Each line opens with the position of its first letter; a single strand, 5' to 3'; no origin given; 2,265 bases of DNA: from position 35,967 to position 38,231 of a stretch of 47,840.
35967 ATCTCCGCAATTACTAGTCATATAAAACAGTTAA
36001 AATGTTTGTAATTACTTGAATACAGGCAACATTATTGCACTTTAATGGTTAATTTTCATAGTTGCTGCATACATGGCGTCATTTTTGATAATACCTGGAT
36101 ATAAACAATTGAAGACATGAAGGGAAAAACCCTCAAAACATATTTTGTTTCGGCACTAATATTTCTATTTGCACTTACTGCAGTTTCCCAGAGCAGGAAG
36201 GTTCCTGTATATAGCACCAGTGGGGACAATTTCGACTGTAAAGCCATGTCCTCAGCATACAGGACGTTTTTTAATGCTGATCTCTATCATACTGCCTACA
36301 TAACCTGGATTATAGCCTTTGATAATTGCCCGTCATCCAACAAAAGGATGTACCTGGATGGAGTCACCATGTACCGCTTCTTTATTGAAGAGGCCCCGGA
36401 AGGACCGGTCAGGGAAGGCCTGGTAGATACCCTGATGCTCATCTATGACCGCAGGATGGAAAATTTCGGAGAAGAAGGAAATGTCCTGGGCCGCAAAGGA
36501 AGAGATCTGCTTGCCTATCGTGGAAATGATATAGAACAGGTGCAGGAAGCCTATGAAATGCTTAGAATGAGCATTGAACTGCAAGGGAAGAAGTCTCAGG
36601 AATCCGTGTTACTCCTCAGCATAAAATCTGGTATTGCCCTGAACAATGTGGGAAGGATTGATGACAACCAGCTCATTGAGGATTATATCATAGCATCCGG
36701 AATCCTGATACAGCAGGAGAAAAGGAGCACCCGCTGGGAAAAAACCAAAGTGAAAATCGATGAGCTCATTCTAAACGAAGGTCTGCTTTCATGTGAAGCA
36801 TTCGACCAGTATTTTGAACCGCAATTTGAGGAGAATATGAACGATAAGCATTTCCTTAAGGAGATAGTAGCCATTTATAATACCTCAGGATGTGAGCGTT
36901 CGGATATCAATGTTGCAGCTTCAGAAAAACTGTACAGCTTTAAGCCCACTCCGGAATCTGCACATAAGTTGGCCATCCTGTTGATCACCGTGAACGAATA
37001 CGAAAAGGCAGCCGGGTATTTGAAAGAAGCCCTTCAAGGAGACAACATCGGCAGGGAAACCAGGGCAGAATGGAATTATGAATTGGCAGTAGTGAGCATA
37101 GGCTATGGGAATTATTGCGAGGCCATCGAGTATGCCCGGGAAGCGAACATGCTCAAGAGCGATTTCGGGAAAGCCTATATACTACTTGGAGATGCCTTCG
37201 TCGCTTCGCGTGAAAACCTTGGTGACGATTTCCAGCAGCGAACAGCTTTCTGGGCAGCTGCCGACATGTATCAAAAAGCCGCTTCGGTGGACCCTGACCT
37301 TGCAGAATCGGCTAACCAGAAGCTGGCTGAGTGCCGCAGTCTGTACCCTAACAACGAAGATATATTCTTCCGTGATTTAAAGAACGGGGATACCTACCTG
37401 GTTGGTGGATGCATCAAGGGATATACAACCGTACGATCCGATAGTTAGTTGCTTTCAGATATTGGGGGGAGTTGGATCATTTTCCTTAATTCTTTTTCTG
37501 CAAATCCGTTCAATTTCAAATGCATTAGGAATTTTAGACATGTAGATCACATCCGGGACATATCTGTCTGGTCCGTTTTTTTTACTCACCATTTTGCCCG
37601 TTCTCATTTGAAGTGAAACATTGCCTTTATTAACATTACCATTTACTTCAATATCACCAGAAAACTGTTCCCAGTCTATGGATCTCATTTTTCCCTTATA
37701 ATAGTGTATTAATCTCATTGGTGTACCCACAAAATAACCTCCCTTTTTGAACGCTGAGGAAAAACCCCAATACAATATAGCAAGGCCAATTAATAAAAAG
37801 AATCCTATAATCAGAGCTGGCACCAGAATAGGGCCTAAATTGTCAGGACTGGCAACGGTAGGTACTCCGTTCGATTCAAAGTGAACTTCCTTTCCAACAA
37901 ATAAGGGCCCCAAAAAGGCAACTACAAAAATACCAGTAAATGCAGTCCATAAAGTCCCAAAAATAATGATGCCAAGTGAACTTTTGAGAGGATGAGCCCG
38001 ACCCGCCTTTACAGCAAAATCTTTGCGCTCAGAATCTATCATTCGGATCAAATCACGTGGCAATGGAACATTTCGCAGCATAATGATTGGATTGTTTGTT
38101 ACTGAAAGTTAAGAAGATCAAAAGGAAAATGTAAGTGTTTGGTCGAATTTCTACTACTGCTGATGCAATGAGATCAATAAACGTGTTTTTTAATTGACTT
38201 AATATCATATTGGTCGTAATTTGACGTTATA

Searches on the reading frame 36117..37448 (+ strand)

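Call 3: search_protein_families(library=pfam, proteins=[window:36117-37448:+], max_evalue=0.1)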
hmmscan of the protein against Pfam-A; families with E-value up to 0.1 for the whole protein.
window:36117-37448:+ (443 aa): 4 families
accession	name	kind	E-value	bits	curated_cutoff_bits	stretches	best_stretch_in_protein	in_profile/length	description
PF23432.1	DUF7118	-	0.0084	15.7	27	1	347-409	47-107/357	Domain of unknown function (DUF7118)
PF13424.12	TPR_12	-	0.0093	16.6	30.1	0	280-307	46-73/77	Tetratricopeptide repeat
PF12895.13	ANAPC3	-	0.014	16.1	27.2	0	268-338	11-77/82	Anaphase-promoting complex, cyclosome, subunit 3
PF07719.23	TPR_2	-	0.041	14.5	27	0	280-307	2-29/34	Tetratricopeptide repeat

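Call 4: search_protein_families(library=ncbifam, proteins=[window:36117-37448:+], max_evalue=0.1)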
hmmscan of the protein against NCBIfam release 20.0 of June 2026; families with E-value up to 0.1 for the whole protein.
window:36117-37448:+ (443 aa): 3 families
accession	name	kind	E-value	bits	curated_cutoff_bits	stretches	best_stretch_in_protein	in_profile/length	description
NF040959.1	MamA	equivalog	1.7e-07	30.9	200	1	267-358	92-180/204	magnetosome protein MamA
NF047481.1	lipo_LIC12587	subfamily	0.029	13.8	200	1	286-351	65-128/213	LIC12587 family lipoprotein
NF002725.1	PRK02603.1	equivalog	0.066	13.2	143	0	294-394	50-152/173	photosystem I assembly protein Ycf3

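Call 34: search_protein_families(library=padloc, proteins=[window:36117-37448:+], max_evalue=0.01)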
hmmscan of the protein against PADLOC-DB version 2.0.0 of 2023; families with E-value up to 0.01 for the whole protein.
window:36117-37448:+ (443 aa): 0 families

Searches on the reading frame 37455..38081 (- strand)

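Call 3: search_protein_families(library=pfam, proteins=[window:37455-38081:-], max_evalue=0.1)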
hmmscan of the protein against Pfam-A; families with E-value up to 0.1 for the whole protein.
window:37455-38081:- (208 aa): 1 family
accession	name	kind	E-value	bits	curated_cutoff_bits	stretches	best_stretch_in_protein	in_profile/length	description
PF06480.20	FtsH_ext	-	0.072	13.7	25.5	0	93-177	2-76/103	FtsH Extracellular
